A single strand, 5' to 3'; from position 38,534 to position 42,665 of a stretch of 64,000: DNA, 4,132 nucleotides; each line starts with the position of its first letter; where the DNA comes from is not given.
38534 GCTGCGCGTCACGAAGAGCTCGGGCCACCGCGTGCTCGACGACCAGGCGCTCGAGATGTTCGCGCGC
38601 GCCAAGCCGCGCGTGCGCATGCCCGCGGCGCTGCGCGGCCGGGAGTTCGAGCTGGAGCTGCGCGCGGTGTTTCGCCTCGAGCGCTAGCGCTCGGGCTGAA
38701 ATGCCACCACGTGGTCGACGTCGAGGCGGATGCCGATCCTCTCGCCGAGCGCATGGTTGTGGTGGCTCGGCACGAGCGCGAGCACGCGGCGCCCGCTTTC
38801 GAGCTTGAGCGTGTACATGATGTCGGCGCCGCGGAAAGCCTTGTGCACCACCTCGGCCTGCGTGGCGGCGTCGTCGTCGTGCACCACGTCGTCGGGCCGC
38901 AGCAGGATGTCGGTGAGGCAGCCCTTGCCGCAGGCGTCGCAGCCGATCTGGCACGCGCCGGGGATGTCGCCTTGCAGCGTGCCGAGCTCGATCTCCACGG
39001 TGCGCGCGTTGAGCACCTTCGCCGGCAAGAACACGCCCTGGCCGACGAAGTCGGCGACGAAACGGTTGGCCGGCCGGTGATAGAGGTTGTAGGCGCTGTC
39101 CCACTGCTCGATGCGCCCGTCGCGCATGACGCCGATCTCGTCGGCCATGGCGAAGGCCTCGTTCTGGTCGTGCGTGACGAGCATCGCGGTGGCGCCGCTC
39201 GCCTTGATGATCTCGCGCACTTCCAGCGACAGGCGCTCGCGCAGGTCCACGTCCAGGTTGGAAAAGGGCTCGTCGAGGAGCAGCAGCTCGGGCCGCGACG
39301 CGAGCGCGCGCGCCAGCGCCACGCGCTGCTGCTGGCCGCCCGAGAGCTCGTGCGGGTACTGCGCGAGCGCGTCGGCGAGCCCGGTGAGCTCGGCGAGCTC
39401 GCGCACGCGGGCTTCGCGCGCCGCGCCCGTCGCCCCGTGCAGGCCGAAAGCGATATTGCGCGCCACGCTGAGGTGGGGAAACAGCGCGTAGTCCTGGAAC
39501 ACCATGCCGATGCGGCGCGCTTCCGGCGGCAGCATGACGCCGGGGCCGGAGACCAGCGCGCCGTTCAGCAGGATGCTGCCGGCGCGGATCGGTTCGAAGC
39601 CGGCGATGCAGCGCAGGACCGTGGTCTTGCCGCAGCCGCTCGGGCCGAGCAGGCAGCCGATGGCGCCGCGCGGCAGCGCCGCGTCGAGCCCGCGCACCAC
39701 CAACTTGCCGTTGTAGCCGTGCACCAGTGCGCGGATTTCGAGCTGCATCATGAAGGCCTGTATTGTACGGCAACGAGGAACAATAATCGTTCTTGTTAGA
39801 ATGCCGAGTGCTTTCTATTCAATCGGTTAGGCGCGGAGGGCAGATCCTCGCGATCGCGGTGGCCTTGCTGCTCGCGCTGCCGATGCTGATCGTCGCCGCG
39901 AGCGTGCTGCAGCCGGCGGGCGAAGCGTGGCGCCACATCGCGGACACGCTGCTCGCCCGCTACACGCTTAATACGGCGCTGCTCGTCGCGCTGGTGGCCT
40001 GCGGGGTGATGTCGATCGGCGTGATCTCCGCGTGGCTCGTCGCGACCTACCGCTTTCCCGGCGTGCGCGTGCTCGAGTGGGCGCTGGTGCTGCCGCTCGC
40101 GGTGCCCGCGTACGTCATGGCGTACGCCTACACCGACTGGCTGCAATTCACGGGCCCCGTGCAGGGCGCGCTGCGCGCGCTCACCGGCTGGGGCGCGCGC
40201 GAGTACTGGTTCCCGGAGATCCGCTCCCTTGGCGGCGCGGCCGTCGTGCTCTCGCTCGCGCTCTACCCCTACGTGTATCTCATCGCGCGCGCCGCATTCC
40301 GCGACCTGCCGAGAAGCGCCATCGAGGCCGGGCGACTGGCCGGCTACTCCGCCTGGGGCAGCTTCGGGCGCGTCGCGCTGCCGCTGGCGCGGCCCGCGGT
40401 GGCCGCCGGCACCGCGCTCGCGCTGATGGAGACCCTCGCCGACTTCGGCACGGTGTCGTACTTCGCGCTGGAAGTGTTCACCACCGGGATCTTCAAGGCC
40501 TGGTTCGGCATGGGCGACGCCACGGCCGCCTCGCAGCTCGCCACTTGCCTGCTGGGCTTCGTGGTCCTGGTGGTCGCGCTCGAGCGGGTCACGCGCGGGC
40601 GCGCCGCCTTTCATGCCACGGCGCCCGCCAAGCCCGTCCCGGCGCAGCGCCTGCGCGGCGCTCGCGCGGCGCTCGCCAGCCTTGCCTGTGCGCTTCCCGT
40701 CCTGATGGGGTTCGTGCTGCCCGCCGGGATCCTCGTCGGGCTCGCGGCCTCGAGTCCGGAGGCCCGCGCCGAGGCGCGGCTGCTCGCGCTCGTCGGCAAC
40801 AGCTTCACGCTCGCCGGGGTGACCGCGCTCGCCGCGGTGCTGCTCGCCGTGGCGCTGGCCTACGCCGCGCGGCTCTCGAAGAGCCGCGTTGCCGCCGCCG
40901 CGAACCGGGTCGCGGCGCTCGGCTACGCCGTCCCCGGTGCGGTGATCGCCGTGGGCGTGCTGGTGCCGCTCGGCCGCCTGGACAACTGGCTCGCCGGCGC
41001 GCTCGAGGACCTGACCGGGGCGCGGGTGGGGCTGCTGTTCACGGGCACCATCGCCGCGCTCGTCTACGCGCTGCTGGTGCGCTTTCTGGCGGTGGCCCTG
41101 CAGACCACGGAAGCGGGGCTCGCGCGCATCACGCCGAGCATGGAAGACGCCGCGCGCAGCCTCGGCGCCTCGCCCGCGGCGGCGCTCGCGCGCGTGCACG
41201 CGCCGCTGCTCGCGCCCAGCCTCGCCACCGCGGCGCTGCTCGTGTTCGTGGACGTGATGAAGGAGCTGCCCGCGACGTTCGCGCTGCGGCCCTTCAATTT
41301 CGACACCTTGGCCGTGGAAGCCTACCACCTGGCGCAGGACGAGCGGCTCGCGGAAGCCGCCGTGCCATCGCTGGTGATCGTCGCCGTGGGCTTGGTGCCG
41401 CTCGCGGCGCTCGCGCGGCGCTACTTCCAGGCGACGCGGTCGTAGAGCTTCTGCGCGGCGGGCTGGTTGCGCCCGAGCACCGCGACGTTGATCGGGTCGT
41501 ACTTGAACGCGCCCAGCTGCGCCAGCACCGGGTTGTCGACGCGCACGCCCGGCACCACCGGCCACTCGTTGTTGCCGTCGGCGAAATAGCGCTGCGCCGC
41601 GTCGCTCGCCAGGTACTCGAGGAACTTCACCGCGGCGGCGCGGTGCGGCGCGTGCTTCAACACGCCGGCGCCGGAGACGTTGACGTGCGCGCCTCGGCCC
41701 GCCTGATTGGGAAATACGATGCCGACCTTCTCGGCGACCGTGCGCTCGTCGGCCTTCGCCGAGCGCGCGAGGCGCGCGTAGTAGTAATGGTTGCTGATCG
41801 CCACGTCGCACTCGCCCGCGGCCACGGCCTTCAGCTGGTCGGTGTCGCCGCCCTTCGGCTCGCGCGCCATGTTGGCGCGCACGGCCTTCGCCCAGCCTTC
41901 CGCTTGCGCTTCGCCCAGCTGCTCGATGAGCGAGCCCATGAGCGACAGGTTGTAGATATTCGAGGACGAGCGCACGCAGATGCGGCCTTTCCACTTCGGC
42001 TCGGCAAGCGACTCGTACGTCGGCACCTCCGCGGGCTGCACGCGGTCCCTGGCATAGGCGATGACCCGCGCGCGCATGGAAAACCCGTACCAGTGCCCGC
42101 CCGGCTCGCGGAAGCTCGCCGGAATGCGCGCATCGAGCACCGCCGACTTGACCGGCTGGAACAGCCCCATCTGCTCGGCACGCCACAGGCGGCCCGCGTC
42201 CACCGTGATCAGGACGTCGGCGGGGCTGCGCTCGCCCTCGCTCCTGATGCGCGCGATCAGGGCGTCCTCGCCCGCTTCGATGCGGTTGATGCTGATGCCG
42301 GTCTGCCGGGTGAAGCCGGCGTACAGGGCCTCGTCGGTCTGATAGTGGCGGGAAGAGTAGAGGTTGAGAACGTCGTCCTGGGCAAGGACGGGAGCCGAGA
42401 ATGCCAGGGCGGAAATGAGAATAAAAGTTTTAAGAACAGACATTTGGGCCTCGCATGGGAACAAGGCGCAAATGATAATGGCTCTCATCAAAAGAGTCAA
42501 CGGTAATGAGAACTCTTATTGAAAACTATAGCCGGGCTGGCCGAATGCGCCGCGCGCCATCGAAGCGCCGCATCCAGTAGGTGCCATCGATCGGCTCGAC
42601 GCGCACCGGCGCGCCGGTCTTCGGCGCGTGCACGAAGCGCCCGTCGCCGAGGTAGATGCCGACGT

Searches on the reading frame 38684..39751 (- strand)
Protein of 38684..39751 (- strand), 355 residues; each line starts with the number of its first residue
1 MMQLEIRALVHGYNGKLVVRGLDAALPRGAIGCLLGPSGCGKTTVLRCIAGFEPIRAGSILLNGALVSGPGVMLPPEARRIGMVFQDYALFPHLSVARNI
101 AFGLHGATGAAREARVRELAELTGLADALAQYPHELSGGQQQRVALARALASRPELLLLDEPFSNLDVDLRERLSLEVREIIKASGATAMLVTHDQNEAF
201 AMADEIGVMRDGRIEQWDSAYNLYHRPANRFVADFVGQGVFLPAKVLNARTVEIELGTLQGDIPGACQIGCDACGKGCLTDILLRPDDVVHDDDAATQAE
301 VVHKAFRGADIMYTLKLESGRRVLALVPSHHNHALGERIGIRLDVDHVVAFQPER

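Call 53: search_protein_families(library=pfam, proteins=[window:38684-39751:-], max_evalue=0.00001)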
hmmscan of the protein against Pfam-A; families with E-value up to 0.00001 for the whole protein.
window:38684-39751:- (355 aa): 3 families
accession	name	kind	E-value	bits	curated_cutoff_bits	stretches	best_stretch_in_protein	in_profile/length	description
PF00005.33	ABC_tran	-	2e-32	113.1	25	1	21-163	3-136/137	ABC transporter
PF08402.16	TOBE_2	-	8.6e-13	48.7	21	1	283-351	2-76/76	TOBE domain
PF13304.12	AAA_21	-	4.4e-10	40.6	27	1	131-196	233-300/304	AAA domain, putative AbiEii toxin, Type IV TA system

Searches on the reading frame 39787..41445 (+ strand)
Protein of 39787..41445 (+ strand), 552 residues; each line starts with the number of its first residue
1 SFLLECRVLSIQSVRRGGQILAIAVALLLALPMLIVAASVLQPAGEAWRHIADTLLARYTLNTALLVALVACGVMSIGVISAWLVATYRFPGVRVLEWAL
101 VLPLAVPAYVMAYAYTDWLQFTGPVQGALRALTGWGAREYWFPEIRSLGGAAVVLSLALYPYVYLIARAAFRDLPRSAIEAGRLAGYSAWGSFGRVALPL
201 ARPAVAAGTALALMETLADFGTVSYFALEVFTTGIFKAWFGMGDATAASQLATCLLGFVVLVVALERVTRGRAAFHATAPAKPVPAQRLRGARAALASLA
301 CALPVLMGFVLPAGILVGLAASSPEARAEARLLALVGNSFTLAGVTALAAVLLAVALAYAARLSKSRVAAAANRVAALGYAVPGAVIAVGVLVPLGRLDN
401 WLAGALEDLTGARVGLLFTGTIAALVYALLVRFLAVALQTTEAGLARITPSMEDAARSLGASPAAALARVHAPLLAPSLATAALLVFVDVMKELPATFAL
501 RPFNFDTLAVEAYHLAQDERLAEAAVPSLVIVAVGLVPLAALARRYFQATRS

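Call 53: search_protein_families(library=pfam, proteins=[window:39787-41445:+], max_evalue=0.00001)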
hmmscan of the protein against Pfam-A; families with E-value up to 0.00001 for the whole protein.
window:39787-41445:+ (552 aa): 1 family
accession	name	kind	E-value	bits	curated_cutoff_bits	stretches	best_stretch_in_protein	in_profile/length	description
PF00528.27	BPD_transp_1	-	1.3e-14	54.8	26.4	2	352-497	3-128/184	Binding-protein-dependent transport system inner membrane component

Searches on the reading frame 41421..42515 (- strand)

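Call 53: search_protein_families(library=pfam, proteins=[window:41421-42515:-], max_evalue=0.00001)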
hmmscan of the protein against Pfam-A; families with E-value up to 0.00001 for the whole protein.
window:41421-42515:- (364 aa): 4 families
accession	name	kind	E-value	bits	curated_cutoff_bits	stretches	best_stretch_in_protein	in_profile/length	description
PF13343.11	SBP_bac_6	-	4.7e-25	88.9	24.6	1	98-327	3-225/245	Bacterial extracellular solute-binding protein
PF13416.11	SBP_bac_8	-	9.3e-21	75.3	27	1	64-325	2-266/279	Bacterial extracellular solute-binding protein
PF13531.11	SBP_bac_11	-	2.2e-14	54.2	25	1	63-312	15-222/227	Bacterial extracellular solute-binding protein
PF01547.30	SBP_bac_1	-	3.5e-14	53.9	26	1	61-308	10-306/307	Bacterial extracellular solute-binding protein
